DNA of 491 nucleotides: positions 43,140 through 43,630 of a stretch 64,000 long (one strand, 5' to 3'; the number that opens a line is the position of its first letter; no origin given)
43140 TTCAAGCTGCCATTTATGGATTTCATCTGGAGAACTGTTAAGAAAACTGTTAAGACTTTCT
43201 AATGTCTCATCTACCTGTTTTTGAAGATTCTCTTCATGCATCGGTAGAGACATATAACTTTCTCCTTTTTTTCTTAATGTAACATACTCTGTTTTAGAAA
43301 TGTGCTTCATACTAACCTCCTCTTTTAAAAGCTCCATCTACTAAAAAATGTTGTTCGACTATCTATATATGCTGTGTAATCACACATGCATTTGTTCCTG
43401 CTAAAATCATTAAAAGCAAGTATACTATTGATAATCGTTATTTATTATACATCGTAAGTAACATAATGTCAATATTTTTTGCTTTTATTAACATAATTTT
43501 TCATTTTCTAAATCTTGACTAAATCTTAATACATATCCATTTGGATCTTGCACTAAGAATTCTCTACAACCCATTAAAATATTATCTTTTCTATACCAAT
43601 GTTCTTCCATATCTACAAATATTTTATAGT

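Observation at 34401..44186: ~9.8-kb higher-GC island with a 7-gene operon that looks like an uncharacterised small-molecule biosynthesis/resistance locus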

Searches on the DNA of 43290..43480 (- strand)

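Call 68: build_rna_model(alignment_id=A4, structure=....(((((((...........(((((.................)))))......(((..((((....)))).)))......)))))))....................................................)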
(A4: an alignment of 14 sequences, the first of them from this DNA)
Model R1 built from alignment A4 (14 sequences, 141 columns); structure: as given.
model positions 128; base pairs 19; branch points 1; effective number of sequences 3.46; information 0.59 bits per position. Calibrated on 0.2 Mb of random sequence (short: E-values are rough).
structure used (alignment columns):
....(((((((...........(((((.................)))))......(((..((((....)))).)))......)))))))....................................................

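Call 69: search_with_rna_model(model_id=R1, sources=[window, L008, L012, L013, L014, L016, L017, L018, L019, L020, L021, L022, L023, L024, L025, L026, L027, L028, L029, L030, L031, L032, L033, L034, L035, L036, L037, L038, L039, L040, L044], max_evalue=1, make_alignment=true)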
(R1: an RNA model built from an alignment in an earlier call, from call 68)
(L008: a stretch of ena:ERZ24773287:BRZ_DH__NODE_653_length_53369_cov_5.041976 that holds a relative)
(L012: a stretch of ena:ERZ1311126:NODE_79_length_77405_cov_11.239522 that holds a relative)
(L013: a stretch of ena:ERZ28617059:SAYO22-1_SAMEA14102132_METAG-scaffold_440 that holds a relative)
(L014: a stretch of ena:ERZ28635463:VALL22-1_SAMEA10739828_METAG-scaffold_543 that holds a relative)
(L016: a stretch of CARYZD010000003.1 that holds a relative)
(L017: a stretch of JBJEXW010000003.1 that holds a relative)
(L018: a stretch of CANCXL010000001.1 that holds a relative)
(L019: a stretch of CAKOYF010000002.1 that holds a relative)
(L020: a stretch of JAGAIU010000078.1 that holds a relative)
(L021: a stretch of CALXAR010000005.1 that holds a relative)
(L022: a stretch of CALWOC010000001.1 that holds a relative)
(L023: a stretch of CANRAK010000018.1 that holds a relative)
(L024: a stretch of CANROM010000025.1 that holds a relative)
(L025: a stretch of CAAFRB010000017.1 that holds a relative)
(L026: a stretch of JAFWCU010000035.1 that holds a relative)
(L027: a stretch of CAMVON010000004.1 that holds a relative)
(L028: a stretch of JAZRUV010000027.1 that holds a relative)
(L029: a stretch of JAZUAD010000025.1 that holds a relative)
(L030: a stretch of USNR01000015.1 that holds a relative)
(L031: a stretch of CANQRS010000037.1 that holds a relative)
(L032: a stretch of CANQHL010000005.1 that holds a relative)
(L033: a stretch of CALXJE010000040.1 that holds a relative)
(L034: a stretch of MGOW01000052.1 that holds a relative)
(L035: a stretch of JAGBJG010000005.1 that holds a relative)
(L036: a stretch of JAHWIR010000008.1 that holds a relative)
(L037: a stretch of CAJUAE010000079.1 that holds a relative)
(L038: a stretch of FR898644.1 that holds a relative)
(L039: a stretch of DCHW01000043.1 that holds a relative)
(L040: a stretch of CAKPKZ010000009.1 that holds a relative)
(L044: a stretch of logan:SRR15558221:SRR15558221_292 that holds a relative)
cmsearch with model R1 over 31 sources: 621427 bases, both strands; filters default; matches with E-value up to 1: 20.
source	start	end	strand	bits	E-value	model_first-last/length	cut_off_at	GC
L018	8499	8627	+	142.8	1.1e-21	1-128/128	no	0.32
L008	8507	8636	+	142.2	1.4e-21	1-128/128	no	0.3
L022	8498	8627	+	142.2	1.4e-21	1-128/128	no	0.3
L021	8497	8625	+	135.8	1.8e-20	1-128/128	no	0.3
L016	8508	8636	+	134.5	3e-20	1-128/128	no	0.32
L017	8503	8633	+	132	7.8e-20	1-128/128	no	0.31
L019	8454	8582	+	127.7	4.4e-19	1-128/128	no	0.29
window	43308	43439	-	120.2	8.9e-18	1-128/128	no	0.31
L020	8509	8636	+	116.6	3.7e-17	1-128/128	no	0.29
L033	8316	8439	+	92.4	6e-13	1-128/128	no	0.25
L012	8376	8499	+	87.2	4.9e-12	1-128/128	no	0.25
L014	8376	8499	+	87.2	4.9e-12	1-128/128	no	0.25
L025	7036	7159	+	87.2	4.9e-12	1-128/128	no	0.25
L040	8385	8508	+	87.2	4.9e-12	1-128/128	no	0.25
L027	8476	8592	+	84.7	1.3e-11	1-128/128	no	0.28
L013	8376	8499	+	83.4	2.2e-11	1-128/128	no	0.26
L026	8475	8603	+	83.1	2.5e-11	1-128/128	no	0.28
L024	3265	3392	+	73.5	1.1e-09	1-128/128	no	0.3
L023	4019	4143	+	56.2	1.2e-06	1-128/128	no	0.26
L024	1144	1234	+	24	0.46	1-128/128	no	0.23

Alignment A5: 20 matches aligned to the model, 156 columns, each read 5' to 3' on its own strand. Consensus structure (alignment columns), stored with it:
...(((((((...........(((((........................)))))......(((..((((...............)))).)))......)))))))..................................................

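Call 71: search_with_rna_model(model_id=R1, sources=[L052, L053, L054, L055, L056, L057, L058, L059, L060, L061, L062, L063, L064, L065, L066, L067, L068, L069, L070, L071, L072, L073, L074, L075, L076, L077, L078, L079, L080, L081, L082, L083, L084, L085, L086, L087, L088, L089, L090, L091, L092, L093, L094, L095, L096, L097, L098, L099, L100, L101, L102, L103, L104, L105, L106, L107, L108, L109, L110, L111, L112, L113, L114, L115, L116, L117, L118, L119, L120, L121, L122, L123, L124, L125, L126, L127, L128, L129, L130, L131], max_evalue=1)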
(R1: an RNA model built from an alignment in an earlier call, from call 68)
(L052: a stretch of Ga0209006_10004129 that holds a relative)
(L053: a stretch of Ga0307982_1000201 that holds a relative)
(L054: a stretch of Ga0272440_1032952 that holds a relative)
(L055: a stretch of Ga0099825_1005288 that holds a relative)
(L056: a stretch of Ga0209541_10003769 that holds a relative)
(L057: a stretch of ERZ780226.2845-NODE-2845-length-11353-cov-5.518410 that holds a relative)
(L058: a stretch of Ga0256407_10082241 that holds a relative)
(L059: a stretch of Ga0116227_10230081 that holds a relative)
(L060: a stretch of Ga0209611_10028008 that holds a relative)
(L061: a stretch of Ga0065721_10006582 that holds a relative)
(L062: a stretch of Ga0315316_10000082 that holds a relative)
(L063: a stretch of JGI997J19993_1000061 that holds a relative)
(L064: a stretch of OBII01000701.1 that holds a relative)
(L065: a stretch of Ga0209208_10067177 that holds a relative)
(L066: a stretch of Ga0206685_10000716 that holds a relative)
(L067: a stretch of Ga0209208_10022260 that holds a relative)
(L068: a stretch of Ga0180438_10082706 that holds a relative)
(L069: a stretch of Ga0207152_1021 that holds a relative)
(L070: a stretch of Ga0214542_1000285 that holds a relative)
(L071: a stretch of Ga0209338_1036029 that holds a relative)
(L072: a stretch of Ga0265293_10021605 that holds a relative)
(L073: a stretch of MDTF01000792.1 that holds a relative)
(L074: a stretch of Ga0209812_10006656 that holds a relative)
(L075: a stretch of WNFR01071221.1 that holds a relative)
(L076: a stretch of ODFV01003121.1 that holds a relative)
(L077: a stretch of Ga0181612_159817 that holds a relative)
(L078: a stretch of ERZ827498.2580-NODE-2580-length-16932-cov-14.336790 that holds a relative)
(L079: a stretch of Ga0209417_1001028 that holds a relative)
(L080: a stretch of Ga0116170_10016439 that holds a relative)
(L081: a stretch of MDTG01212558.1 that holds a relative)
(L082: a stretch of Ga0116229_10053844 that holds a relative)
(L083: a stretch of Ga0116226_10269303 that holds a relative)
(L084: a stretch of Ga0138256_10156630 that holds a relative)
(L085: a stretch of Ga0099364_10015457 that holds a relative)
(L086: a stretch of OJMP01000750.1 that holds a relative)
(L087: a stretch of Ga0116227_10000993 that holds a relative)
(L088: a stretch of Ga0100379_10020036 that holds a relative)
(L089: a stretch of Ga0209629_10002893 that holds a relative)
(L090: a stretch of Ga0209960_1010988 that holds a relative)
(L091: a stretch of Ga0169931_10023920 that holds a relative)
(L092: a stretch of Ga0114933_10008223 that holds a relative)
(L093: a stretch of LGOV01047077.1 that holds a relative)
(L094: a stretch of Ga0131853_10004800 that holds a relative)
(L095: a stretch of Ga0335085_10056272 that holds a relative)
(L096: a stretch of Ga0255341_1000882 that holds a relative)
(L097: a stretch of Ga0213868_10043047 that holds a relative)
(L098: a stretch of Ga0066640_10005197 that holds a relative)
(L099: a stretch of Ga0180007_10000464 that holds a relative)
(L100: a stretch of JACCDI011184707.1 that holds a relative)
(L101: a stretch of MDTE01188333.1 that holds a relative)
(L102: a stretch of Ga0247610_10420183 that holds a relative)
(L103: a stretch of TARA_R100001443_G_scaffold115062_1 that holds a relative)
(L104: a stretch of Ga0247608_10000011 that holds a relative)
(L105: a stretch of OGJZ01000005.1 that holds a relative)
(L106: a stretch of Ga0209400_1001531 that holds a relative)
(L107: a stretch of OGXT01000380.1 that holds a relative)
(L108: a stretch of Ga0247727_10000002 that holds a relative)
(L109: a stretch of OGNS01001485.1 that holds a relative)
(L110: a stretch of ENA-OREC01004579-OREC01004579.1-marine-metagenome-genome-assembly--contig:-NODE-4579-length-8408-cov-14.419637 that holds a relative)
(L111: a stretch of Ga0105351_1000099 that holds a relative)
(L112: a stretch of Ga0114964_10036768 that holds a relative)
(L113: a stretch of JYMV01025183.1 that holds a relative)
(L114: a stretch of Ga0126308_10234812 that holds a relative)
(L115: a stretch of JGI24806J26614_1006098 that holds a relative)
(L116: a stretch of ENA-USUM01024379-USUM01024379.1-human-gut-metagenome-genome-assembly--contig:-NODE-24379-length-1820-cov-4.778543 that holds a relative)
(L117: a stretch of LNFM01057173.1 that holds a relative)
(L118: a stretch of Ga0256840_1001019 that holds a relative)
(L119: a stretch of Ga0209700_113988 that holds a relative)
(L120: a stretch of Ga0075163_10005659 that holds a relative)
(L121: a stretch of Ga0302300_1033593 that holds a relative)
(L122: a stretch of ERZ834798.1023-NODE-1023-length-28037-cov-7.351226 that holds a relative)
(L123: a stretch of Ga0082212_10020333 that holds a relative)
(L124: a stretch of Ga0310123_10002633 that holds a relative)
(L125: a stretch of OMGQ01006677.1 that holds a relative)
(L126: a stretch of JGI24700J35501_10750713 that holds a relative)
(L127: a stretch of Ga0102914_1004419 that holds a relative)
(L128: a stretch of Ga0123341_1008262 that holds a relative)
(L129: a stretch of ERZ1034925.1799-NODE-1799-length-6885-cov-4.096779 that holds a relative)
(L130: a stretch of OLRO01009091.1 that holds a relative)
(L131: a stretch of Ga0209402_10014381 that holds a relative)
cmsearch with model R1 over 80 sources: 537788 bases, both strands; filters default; matches with E-value up to 1: 1.
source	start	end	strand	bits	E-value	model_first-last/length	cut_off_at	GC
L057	11178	11301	-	87.2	4.2e-12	1-128/128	no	0.25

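Call 91: search_rna_families(source=window, start=43290, end=43480, threshold=evalue, max_evalue=10)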
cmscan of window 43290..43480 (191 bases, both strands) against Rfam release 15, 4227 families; matches with E-value up to 10: 2.
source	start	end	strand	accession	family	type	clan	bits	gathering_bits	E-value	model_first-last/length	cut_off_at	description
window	43319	43417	-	RF01513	Afu_335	Gene; snRNA; snoRNA; CD-box;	-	13.6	50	3.1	1-96/96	no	A. fumigatus snoRNA Afu_335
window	43290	43348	+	RF02350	psRNA6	Gene; sRNA;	-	6.8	60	8.6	275-333/333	5'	Nitrosomonas sRNA psRNA6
